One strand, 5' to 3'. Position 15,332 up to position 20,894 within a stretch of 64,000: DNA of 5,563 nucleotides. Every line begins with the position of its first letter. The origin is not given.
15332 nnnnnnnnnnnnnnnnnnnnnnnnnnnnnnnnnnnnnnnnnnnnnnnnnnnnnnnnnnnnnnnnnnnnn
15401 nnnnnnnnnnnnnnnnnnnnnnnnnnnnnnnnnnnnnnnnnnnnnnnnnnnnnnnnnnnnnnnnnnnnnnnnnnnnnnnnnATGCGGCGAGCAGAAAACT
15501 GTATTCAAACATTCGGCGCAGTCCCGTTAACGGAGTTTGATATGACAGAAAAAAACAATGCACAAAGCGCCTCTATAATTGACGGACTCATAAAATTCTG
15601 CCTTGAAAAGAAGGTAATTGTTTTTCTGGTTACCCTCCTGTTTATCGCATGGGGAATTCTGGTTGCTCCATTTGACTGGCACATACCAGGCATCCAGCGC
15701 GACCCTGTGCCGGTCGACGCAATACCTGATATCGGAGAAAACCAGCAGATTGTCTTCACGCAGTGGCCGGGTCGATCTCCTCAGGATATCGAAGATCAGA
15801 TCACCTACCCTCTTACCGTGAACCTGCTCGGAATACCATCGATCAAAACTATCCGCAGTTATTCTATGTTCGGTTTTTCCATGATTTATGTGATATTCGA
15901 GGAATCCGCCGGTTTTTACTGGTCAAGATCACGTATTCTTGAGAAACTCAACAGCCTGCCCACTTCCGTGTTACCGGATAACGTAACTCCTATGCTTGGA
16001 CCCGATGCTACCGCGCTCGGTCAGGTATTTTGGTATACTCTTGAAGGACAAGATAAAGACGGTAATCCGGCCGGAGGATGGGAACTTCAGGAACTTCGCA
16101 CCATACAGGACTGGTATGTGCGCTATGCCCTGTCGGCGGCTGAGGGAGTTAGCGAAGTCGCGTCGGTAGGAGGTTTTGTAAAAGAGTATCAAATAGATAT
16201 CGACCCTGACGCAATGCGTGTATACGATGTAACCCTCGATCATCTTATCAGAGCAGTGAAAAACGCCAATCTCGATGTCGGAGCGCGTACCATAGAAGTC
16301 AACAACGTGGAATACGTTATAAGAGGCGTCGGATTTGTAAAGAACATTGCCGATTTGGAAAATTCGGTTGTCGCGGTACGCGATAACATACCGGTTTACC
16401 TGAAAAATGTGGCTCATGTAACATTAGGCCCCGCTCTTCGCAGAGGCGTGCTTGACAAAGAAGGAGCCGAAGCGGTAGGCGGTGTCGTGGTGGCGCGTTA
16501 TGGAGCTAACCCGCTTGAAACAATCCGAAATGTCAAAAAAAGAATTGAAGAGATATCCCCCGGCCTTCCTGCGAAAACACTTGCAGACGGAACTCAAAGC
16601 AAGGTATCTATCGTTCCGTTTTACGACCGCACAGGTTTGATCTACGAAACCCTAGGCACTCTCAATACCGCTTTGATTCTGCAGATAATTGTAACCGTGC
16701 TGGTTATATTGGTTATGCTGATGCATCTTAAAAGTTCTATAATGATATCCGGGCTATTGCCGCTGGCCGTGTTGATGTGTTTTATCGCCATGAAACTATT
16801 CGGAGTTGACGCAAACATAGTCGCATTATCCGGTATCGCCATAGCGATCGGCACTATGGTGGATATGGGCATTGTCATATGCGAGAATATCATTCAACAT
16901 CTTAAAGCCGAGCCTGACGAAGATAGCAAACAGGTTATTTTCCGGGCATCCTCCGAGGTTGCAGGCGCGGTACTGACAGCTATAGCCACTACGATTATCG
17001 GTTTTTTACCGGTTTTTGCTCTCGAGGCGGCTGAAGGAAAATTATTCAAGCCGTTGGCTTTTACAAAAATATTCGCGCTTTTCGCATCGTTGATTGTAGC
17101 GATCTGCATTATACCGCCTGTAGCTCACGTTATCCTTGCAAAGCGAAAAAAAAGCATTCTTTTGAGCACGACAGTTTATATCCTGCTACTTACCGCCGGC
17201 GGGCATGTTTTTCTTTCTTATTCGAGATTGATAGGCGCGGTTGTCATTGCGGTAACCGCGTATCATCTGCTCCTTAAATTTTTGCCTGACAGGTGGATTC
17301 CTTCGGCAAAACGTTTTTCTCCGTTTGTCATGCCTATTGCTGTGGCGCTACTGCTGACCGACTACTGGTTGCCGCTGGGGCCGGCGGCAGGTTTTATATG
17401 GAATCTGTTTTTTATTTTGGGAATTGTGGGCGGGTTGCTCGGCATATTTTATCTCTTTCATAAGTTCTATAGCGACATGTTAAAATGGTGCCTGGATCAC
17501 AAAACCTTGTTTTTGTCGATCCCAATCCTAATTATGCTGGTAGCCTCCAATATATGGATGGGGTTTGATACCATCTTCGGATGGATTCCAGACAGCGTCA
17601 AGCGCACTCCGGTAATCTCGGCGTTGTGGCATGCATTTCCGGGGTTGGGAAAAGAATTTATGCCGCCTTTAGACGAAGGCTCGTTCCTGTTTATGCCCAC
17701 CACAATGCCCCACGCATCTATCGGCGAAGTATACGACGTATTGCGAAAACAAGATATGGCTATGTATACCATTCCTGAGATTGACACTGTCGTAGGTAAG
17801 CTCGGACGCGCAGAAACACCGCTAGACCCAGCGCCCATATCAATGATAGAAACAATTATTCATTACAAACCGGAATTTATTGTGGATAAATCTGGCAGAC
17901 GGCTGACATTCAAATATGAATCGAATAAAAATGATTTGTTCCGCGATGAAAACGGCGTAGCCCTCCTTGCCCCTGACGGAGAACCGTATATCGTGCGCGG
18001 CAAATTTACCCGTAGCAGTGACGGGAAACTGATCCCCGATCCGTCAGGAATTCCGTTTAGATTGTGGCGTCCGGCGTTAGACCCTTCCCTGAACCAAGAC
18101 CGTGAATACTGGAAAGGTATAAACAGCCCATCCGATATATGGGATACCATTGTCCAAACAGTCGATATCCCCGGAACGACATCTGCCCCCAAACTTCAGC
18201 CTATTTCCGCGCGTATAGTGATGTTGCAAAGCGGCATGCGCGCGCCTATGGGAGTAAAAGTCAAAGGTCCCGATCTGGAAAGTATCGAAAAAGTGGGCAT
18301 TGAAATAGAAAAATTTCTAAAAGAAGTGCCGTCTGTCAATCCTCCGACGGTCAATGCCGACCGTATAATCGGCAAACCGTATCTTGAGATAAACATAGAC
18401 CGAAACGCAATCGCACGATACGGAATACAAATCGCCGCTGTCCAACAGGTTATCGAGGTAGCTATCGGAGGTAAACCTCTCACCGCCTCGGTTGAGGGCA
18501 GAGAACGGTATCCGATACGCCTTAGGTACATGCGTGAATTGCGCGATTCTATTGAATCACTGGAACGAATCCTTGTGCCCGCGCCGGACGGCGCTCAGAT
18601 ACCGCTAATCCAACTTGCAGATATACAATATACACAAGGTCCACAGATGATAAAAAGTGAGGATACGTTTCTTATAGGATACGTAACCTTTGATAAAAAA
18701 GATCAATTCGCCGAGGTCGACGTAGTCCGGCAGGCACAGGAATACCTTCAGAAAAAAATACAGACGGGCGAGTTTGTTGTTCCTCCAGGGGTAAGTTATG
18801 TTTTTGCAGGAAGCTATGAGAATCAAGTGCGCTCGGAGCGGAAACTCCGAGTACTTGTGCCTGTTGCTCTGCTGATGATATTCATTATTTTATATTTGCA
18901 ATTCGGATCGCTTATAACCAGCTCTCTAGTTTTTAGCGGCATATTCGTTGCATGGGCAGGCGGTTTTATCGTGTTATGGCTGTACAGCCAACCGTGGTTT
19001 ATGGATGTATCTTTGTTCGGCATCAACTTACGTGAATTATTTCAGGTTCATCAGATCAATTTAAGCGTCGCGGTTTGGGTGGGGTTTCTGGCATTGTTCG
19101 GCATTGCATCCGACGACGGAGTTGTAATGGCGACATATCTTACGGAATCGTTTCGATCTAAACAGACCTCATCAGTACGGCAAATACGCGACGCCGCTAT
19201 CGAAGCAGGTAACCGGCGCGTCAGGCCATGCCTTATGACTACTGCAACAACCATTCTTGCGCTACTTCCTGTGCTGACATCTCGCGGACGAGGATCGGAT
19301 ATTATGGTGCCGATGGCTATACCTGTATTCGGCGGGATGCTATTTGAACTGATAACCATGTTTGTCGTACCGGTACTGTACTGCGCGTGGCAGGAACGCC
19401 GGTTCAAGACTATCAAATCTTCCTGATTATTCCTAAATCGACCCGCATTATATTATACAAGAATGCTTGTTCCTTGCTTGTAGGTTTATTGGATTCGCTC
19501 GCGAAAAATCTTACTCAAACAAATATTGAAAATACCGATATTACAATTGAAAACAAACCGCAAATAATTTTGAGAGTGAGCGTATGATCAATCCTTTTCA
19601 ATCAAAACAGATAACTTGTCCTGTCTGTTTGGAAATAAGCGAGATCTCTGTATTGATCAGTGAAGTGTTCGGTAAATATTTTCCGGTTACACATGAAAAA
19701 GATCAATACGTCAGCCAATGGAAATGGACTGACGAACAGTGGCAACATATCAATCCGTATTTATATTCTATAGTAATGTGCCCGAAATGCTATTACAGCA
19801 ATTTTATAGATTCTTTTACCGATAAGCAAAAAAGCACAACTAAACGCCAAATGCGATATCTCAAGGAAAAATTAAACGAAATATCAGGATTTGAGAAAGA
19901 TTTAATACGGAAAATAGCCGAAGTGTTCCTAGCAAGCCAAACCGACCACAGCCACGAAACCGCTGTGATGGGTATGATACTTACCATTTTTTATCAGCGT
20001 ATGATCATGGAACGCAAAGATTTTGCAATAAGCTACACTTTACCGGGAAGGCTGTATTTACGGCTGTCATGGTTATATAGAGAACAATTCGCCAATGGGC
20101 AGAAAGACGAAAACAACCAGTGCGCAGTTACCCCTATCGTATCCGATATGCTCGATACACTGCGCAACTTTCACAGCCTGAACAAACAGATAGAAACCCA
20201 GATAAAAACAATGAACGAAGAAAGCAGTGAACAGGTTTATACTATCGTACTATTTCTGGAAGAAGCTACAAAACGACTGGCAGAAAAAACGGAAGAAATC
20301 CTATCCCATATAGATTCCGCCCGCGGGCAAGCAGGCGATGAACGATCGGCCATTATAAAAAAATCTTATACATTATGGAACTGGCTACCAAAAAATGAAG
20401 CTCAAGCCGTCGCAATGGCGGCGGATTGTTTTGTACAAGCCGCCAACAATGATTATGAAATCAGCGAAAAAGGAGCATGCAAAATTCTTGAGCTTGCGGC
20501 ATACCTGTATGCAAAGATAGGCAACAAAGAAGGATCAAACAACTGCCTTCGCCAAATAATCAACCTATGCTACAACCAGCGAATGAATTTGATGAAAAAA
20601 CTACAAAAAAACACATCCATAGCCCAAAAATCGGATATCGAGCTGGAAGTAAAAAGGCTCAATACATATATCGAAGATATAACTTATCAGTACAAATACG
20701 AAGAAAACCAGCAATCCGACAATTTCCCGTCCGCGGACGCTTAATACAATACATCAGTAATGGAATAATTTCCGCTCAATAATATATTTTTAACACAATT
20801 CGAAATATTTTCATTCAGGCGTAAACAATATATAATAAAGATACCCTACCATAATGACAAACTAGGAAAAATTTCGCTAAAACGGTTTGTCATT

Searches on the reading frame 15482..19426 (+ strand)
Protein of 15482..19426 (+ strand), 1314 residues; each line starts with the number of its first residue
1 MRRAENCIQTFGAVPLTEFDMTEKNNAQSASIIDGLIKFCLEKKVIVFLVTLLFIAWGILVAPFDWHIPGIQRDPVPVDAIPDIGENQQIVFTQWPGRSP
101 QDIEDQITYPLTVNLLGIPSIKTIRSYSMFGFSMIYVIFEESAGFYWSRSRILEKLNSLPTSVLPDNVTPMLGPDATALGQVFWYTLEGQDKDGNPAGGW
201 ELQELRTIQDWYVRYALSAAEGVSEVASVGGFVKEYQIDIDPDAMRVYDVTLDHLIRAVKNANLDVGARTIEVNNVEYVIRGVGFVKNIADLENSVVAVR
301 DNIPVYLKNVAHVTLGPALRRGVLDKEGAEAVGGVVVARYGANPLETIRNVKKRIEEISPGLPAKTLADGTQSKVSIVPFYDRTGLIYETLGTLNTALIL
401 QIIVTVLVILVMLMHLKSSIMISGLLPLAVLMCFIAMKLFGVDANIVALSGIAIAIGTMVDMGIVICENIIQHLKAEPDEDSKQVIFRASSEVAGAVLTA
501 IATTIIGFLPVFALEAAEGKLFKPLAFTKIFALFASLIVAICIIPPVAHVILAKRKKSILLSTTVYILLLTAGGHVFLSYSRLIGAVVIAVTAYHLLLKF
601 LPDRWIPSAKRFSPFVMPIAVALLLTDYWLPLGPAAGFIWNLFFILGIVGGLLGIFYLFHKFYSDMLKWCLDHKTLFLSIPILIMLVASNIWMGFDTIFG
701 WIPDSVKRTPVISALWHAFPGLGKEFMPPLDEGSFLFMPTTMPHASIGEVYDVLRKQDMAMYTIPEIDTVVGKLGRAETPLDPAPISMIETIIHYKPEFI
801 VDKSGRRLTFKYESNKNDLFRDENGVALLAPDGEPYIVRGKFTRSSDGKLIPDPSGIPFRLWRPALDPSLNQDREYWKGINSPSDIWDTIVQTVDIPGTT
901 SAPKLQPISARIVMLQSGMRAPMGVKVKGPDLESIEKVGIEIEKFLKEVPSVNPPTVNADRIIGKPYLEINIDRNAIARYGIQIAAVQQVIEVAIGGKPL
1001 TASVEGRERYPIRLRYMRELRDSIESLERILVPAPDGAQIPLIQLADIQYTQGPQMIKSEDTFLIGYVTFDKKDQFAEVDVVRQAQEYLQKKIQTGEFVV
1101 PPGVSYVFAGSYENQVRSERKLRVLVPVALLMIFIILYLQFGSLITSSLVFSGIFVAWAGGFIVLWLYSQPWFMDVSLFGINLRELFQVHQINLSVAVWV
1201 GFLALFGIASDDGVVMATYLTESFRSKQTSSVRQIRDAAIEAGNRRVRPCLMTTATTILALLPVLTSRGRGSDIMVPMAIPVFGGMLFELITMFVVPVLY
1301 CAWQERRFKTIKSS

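Call 42: search_protein_families(library=pfam, proteins=[window:15482-19426:+], max_evalue=0.000001)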
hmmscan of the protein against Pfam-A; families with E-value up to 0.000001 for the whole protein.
window:15482-19426:+ (1314 aa): 1 family
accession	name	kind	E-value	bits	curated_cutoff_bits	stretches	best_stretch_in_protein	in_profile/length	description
PF00873.25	ACR_tran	-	1.6e-172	576.2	28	3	37-559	2-497/1021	AcrB/AcrD/AcrF family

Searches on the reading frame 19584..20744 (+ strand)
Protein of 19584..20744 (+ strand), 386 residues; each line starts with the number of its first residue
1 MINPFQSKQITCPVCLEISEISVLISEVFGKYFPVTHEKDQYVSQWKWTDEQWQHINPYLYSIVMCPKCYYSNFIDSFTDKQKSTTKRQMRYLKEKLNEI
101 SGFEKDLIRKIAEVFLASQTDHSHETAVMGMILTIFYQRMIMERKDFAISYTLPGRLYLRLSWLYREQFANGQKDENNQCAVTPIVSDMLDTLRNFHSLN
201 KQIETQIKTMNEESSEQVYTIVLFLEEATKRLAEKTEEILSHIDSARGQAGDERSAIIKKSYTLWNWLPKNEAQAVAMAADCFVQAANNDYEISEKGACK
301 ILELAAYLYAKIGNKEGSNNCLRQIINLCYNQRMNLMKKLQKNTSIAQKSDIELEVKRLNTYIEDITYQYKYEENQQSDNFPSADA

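Call 28: search_protein_families(library=pfam, proteins=[window:19584-20744:+], max_evalue=0.00001)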
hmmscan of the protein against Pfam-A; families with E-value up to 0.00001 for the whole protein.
window:19584-20744:+ (386 aa): 1 family
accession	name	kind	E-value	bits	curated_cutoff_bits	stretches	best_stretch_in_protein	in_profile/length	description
PF09986.15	DUF2225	-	6.5e-13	49.3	21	1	7-179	3-142/214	Uncharacterized protein conserved in bacteria (DUF2225)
